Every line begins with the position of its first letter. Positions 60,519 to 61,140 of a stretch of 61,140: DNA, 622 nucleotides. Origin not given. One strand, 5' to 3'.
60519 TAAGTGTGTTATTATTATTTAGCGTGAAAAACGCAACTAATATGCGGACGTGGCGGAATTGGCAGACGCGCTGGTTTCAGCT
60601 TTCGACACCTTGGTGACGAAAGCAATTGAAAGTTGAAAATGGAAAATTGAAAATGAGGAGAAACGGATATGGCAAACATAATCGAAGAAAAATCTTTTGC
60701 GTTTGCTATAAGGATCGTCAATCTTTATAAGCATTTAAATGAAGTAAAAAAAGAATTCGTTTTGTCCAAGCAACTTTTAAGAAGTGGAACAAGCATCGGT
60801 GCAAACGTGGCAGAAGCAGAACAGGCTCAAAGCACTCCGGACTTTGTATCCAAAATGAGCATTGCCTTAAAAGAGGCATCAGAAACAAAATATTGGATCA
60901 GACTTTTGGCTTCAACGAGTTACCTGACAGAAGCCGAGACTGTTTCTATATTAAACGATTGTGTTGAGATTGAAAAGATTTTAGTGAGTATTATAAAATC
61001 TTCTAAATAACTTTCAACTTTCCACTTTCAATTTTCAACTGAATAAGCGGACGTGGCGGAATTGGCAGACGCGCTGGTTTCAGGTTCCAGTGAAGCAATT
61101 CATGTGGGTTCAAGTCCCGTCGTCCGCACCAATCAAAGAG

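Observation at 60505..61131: tRNA-Leu(CAG) is preceded by an exact copy of its 5' half and a four-helix-bundle (IVS/Avd-like) gene cassette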

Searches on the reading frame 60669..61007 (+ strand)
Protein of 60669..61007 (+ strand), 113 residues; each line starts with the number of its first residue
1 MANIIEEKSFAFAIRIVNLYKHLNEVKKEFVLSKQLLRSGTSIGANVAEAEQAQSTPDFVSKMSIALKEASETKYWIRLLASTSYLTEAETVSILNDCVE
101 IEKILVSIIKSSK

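Call 4: search_protein_families(library=pfam, proteins=[window:60669-61007:+], max_evalue=0.01)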
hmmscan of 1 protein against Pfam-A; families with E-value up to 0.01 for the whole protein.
window:60669-61007:+ (113 aa): 1 family
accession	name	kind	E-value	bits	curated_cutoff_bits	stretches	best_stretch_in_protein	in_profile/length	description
PF05635.17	23S_rRNA_IVP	-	1.9e-28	99.2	33.8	1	4-106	4-105/106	23S rRNA-intervening sequence protein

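Call 5: search_protein_families(library=ncbifam, proteins=[window:60669-61007:+], max_evalue=0.01)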
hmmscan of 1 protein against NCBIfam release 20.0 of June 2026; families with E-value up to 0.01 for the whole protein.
window:60669-61007:+ (113 aa): 3 families
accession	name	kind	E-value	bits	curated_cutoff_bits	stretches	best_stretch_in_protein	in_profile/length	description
TIGR02436.1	TIGR02436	subfamily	1.5e-32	112.1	24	1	6-113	2-109/109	four helix bundle protein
NF008912.0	PRK12275.1-6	subfamily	2.8e-11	43.5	124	1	17-112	17-111/117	hypothetical protein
NF008911.0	PRK12275.1-2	subfamily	2.1e-09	37.9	137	1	17-111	18-114/118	hypothetical protein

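Call 11: find_encoding_contigs(protein=window:60669-61007:+, flank=3000, max_places=10)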
Protein window:60669-61007:+ (113 aa): 23 contigs read that carry it; 10 places shown.
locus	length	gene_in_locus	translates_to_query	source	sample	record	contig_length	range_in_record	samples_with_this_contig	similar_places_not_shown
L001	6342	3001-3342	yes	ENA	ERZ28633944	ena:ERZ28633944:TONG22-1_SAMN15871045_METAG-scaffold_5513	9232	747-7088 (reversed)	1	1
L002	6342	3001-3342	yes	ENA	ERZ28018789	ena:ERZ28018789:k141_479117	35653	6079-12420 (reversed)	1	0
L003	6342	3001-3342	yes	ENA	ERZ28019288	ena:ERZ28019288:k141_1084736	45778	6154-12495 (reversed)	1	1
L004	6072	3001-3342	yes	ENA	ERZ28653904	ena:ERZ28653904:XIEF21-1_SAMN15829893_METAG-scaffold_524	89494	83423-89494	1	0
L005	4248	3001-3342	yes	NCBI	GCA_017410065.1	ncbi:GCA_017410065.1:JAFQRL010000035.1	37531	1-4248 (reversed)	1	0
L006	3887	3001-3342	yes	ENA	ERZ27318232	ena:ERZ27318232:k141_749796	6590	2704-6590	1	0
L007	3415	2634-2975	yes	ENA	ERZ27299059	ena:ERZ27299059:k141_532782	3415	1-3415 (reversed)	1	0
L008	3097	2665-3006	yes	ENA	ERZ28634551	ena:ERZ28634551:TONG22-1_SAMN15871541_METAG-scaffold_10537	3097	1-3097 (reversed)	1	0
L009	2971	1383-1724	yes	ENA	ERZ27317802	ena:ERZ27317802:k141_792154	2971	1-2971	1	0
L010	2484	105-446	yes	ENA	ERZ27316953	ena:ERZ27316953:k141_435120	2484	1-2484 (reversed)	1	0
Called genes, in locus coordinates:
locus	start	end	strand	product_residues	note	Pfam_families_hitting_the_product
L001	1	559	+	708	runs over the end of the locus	PF16126:DUF4838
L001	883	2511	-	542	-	PF13320:GH123_cat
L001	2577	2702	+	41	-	-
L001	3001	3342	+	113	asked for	PF05635:23S_rRNA_IVP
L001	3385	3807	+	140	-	-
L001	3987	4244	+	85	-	PF05635:23S_rRNA_IVP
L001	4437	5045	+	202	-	-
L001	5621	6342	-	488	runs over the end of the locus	?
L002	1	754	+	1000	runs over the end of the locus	-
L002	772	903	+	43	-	-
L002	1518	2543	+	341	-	PF02661:Fic, PF13412:HTH_24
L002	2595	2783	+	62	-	-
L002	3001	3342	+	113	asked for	PF05635:23S_rRNA_IVP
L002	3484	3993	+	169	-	PF14317:YcxB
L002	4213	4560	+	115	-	PF05635:23S_rRNA_IVP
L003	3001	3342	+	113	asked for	PF05635:23S_rRNA_IVP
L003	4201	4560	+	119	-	PF05635:23S_rRNA_IVP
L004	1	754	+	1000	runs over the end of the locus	-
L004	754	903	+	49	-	-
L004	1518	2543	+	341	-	PF02661:Fic, PF13412:HTH_24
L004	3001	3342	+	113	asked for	PF05635:23S_rRNA_IVP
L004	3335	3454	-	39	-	-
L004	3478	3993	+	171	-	PF14317:YcxB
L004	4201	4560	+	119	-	PF05635:23S_rRNA_IVP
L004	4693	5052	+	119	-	PF05635:23S_rRNA_IVP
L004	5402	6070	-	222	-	?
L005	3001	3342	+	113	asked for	PF05635:23S_rRNA_IVP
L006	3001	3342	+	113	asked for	PF05635:23S_rRNA_IVP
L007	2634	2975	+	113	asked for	PF05635:23S_rRNA_IVP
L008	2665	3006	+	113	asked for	PF05635:23S_rRNA_IVP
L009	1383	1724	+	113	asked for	PF05635:23S_rRNA_IVP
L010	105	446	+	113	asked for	PF05635:23S_rRNA_IVP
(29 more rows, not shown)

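Call 12: find_homologous_proteins(query=window:60669-61007:+)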
Query window:60669-61007:+ (113 aa): 8000 proteins with E <= 0.001 among 8000 candidates; the best 120 are listed.
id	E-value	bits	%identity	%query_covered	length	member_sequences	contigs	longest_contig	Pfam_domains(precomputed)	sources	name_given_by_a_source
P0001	2.1e-61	222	99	100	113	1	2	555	PF05635.18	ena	-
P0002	4.6e-61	221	99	100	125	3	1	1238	PF05635.18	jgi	-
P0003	6.8e-61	220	98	100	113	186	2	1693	PF05635.18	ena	-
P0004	1.2e-60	219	98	100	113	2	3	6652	PF05635.18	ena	-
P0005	1.3e-60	219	98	100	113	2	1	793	PF05635.18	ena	-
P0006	2.0e-60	219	97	100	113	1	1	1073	PF05635.18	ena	-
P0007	3.1e-60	218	97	100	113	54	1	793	PF05635.18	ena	-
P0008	3.1e-60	218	97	100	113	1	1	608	PF05635.18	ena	-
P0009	4.7e-60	217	94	100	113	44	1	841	PF05635.18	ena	-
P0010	9.1e-60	216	96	100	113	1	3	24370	PF05635.18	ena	-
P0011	1.1e-59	216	97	100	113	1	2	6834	PF05635.18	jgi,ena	-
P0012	2.0e-59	215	96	100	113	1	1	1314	PF05635.18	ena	-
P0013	2.0e-59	215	96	100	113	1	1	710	PF05635.18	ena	-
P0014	2.1e-59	215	96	100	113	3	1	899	PF05635.18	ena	-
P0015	3.7e-59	214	94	100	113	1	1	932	PF05635.18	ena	-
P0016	3.7e-59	214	95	100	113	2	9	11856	PF05635.18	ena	-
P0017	4.0e-59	214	93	100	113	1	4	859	PF05635.18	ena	-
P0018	4.0e-59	214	96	100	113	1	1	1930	PF05635.18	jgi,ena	-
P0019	4.4e-59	214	95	100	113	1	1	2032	PF05635.18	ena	-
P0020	6.3e-59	214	96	100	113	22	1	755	PF05635.18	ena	-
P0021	9.6e-59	213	95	100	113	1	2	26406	PF05635.18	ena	-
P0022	1.1e-58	213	95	100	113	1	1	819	PF05635.18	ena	-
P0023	1.4e-58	213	95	100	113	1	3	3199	PF05635.18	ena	-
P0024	1.7e-58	212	94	100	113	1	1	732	PF05635.18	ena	-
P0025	1.7e-58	212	94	100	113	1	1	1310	PF05635.18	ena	-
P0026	1.8e-58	212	93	100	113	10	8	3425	PF05635.18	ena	-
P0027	1.8e-58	212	95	100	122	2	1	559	PF05635.18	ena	-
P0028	2.0e-58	212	93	100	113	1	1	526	PF05635.18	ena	-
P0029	2.3e-58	212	94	100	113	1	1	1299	PF05635.18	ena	-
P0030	2.8e-58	212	93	100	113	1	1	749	PF05635.18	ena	-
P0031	3.0e-58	212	93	100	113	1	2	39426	PF05635.18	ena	-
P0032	3.5e-58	211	92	100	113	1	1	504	PF05635.18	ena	-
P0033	4.3e-58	211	92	100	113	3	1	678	PF05635.18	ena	-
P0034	4.6e-58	211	93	100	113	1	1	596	PF05635.18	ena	-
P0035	4.9e-58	211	93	100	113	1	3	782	PF05635.18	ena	-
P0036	5.5e-58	211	93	100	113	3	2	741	PF05635.18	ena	-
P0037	5.9e-58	211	93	100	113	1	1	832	PF05635.18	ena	-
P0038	6.9e-58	210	93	100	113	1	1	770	PF05635.18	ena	-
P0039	7.8e-58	210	93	100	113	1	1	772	PF05635.18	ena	-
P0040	8.0e-58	210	94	100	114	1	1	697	PF05635.18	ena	-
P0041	8.0e-58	210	92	100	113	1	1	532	PF05635.18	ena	-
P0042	8.2e-58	210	92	100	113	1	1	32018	PF05635.18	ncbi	-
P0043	8.8e-58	210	92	100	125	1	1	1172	PF05635.18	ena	-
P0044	9.6e-58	210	93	100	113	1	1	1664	PF05635.18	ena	-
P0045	1.1e-57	210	92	100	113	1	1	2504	PF05635.18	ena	-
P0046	1.2e-57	210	91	100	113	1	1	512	PF05635.18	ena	-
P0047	1.4e-57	209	94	100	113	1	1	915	PF05635.18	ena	-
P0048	1.4e-57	209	93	100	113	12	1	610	PF05635.18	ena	-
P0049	1.5e-57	209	92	100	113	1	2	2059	PF05635.18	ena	-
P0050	1.6e-57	209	92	100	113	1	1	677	PF05635.18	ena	-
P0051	1.6e-57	209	94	100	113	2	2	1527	PF05635.18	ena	-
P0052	1.7e-57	209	93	100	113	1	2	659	PF05635.18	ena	-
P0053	1.8e-57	209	94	100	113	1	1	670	PF05635.18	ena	-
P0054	2.1e-57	209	92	100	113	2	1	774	PF05635.18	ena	-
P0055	2.2e-57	209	93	100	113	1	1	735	PF05635.18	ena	-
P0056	2.4e-57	209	94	100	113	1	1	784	PF05635.18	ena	-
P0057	3.0e-57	208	91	100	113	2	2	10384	PF05635.18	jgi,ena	jgi:four helix bundle protein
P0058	3.5e-57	208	91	100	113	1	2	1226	PF05635.18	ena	-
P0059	3.7e-57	208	91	100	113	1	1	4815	PF05635.18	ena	-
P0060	4.5e-57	208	93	100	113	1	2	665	PF05635.18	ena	-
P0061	4.6e-57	208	93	100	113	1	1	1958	PF05635.18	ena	-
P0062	4.6e-57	208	90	100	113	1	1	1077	PF05635.18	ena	-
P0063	7.2e-57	207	91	100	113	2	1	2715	PF05635.18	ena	-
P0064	7.3e-57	207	92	100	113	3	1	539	PF05635.18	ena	-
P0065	9.0e-57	207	91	100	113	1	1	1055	PF05635.18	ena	-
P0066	1.1e-56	207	93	100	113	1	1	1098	PF05635.18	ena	-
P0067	1.2e-56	206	91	100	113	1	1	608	PF05635.18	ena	-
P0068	1.6e-56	206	91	100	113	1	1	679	PF05635.18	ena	-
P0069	1.6e-56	206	91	100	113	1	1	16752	PF05635.18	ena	-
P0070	1.6e-56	206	91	100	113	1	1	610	PF05635.18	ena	-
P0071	1.7e-56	206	89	100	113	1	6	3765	PF05635.18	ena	-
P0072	1.9e-56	206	89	100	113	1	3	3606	PF05635.18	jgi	-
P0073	2.0e-56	206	92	100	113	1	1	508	PF05635.18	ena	-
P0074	2.4e-56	205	88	100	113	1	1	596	PF05635.18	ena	-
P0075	3.8e-56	205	91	100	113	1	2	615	PF05635.18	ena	-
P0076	6.1e-56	204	92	100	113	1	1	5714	PF05635.18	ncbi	-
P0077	6.9e-56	204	88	100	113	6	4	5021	PF05635.18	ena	-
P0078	7.4e-56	204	89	100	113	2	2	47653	PF05635.18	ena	-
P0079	8.0e-56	204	91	100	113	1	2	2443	PF05635.18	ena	-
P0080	8.2e-56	204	88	100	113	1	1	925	PF05635.18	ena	-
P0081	9.1e-56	204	88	100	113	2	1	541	PF05635.18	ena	-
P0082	1.1e-55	203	88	100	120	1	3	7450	PF05635.18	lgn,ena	-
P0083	1.2e-55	203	90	100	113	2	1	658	PF05635.18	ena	-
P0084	1.2e-55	203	92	100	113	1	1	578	PF05635.18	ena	-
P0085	1.3e-55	203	90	100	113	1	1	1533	PF05635.18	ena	-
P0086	1.3e-55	203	90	100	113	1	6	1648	PF05635.18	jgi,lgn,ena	jgi:four helix bundle protein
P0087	1.5e-55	203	88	100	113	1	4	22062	PF05635.18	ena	-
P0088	1.8e-55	203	89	100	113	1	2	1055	PF05635.18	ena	-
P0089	1.8e-55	203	90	100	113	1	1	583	PF05635.18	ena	-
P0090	2.6e-55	202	88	100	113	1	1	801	PF05635.18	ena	-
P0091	3.4e-55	202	88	100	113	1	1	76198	PF05635.18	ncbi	-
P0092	3.7e-55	202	89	100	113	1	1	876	PF05635.18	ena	-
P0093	3.9e-55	202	88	100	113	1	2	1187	PF05635.18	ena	-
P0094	4.1e-55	202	88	100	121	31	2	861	PF05635.18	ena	-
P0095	4.5e-55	201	89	100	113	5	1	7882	PF05635.18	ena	-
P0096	4.8e-55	201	89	100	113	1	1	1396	PF05635.18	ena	-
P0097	6.2e-55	201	85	100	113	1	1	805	PF05635.18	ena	-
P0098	7.5e-55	201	87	100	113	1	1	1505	PF05635.18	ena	-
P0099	7.7e-55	201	88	100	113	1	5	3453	PF05635.18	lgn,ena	-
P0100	1.1e-54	200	88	100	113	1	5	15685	PF05635.18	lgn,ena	-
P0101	1.3e-54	200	87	100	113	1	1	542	PF05635.18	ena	-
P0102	1.5e-54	200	87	100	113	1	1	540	PF05635.18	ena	-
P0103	1.8e-54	200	87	100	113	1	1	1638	PF05635.18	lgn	-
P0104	1.9e-54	199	86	100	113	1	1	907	PF05635.18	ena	-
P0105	2.4e-54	199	87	100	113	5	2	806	PF05635.18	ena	-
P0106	2.8e-54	199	87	100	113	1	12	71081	PF05635.18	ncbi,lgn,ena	-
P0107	4.0e-54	198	88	100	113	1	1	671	PF05635.18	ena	-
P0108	4.1e-54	198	87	100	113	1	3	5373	PF05635.18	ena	-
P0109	9.1e-54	197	88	100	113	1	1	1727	PF05635.18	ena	-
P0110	9.6e-54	197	87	100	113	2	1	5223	PF05635.18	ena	-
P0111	1.6e-53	196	87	100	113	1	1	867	PF05635.18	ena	-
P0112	2.3e-53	196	84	100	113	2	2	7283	PF05635.18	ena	-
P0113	3.2e-53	195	87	100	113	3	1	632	PF05635.18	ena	-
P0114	3.6e-53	195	88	100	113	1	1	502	PF05635.18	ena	-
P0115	6.3e-53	195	85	100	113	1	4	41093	PF05635.18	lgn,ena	-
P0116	8.2e-53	194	86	100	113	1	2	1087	PF05635.18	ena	-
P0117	3.3e-52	192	84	100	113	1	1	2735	PF05635.18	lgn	-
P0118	6.3e-52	191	83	100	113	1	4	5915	PF05635.18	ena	-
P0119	9.6e-52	191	84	99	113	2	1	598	PF05635.18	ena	-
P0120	4.0e-51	189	82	100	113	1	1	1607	PF05635.18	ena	-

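Call 30: find_encoding_contigs(protein=P0106, flank=2500, max_places=10)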
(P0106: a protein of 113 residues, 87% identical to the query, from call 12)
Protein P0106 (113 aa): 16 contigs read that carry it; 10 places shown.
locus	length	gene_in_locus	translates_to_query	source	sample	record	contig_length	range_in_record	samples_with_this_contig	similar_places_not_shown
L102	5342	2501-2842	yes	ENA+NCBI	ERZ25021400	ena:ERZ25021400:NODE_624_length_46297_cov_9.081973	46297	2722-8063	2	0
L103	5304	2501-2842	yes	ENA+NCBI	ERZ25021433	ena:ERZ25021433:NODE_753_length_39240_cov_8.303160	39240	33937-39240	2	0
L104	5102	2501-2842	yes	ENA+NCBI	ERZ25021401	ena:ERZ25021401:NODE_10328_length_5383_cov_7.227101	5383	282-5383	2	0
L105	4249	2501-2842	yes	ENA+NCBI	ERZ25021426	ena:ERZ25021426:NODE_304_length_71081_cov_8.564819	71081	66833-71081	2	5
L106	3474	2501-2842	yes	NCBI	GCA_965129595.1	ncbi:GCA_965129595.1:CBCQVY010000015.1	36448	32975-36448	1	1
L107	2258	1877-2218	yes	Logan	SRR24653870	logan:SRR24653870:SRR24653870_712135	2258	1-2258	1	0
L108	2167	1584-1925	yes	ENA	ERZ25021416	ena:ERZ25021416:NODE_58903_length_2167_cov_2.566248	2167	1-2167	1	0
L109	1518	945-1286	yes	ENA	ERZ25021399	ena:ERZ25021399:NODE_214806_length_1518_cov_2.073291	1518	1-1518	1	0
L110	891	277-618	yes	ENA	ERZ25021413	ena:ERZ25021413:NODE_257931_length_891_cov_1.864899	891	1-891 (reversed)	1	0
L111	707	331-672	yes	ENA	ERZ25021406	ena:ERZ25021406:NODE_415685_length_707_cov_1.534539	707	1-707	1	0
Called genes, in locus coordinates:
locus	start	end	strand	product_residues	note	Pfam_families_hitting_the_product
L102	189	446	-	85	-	-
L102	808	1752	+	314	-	PF03547:Mem_trans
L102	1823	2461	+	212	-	PF00657:Lipase_GDSL, PF13472:Lipase_GDSL_2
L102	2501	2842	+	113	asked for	PF05635:23S_rRNA_IVP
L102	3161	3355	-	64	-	-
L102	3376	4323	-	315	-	PF12834:Phage_int_SAM_2 (faint), PF02899:Phage_int_SAM_1, PF13495:Phage_int_SAM_4, PF00589:Phage_integrase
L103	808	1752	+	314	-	PF03547:Mem_trans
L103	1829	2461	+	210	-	PF00657:Lipase_GDSL, PF13472:Lipase_GDSL_2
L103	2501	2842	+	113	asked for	PF05635:23S_rRNA_IVP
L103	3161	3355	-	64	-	-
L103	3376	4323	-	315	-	PF12834:Phage_int_SAM_2 (faint), PF02899:Phage_int_SAM_1, PF13495:Phage_int_SAM_4, PF00589:Phage_integrase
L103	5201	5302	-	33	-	?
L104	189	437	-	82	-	-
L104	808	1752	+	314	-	PF03547:Mem_trans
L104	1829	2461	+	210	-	PF00657:Lipase_GDSL, PF13472:Lipase_GDSL_2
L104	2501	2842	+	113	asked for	PF05635:23S_rRNA_IVP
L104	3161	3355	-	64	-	-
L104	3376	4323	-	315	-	PF12834:Phage_int_SAM_2 (faint), PF02899:Phage_int_SAM_1, PF13495:Phage_int_SAM_4, PF00589:Phage_integrase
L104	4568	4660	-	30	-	-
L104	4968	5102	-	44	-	?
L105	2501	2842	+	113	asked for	PF05635:23S_rRNA_IVP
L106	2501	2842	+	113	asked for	PF05635:23S_rRNA_IVP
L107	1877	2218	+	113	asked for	PF05635:23S_rRNA_IVP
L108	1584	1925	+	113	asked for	PF05635:23S_rRNA_IVP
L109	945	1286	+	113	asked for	PF05635:23S_rRNA_IVP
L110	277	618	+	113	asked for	PF05635:23S_rRNA_IVP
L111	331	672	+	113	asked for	PF05635:23S_rRNA_IVP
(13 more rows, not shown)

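Call 31: find_encoding_contigs(protein=P0016, flank=2500, max_places=10)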
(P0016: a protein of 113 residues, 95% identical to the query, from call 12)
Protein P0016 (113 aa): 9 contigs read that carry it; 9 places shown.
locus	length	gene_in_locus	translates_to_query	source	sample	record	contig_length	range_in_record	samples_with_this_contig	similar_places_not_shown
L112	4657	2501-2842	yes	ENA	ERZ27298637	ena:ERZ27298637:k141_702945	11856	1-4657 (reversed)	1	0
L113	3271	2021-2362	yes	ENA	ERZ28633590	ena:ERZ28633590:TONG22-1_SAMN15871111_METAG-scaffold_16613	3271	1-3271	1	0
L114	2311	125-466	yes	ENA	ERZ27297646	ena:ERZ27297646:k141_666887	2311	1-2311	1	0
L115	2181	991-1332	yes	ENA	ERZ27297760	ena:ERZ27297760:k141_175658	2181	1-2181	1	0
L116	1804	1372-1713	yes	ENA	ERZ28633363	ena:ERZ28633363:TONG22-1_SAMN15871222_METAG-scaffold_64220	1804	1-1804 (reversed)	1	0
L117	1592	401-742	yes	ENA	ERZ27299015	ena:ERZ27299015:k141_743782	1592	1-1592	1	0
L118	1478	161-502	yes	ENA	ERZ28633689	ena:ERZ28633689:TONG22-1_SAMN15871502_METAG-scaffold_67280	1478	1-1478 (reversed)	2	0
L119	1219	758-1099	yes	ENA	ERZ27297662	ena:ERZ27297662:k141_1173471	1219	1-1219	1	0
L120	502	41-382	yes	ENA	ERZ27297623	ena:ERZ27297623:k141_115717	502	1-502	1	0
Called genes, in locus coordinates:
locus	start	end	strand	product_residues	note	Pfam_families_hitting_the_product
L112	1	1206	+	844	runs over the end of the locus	-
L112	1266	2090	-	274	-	PF14808:TMEM164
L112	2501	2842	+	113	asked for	PF05635:23S_rRNA_IVP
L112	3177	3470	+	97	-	-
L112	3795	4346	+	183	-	PF00545:Ribonuclease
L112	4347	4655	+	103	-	?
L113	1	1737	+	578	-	?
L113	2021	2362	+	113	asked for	PF05635:23S_rRNA_IVP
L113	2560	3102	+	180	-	-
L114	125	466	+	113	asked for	PF05635:23S_rRNA_IVP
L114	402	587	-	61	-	-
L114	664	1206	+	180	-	-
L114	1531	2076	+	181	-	PF00545:Ribonuclease (weak)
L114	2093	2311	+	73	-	?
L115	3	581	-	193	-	?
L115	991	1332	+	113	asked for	PF05635:23S_rRNA_IVP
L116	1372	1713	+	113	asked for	PF05635:23S_rRNA_IVP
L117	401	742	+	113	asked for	PF05635:23S_rRNA_IVP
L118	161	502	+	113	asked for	PF05635:23S_rRNA_IVP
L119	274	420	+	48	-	PF05635:23S_rRNA_IVP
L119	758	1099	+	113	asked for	PF05635:23S_rRNA_IVP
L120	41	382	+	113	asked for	PF05635:23S_rRNA_IVP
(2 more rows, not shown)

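Call 53: search_solved_structures(query=window:60669-61007:+, max_evalue=0.01)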
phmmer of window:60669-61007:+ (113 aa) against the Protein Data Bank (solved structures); distinct sequences matched with E-value up to 0.01: 2.
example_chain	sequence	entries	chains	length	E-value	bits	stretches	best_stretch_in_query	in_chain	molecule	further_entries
2rld_A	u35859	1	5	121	5.1e-40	138.7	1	3-113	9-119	Uncharacterized protein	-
2gsc_A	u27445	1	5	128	5.7e-05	26.5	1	16-94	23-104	Putative uncharacterized protein XCC0516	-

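Call 56: search_dna_similar(query=window:60669-61007:+, collection=phages, mode=protein, max_rows=25, max_evalue=0.001)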
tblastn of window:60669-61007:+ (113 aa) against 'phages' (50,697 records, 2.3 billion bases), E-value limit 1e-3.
Records with a match: 2; places in all: 2; records where one place covers at least 80% of the query: 2.
Best place of each record, by identity: <60% 2.
By first word of the organism name: Bacteriophage 2.
By host as written in the record: - 2.
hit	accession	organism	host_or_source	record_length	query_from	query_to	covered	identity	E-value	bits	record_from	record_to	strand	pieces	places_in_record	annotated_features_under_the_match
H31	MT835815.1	Bacteriophage sp.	human fecal samples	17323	4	113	97%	45.5%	2e-22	96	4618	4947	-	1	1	record has no annotation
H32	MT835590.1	Bacteriophage sp.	human fecal samples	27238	17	113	86%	41.2%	3e-17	81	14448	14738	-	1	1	record has no annotation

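Call 57: search_protein_families(library=padloc, proteins=[window:60669-61007:+, L004:4213-4557:+, L004:3478-3990:+], max_evalue=0.01)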
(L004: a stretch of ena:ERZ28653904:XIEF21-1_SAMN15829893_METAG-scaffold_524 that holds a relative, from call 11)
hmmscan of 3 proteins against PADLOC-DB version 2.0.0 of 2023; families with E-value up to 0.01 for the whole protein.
window:60669-61007:+ (113 aa): 0 families

L004:4213-4557:+ (115 aa): 0 families

L004:3478-3990:+ (171 aa): 0 families
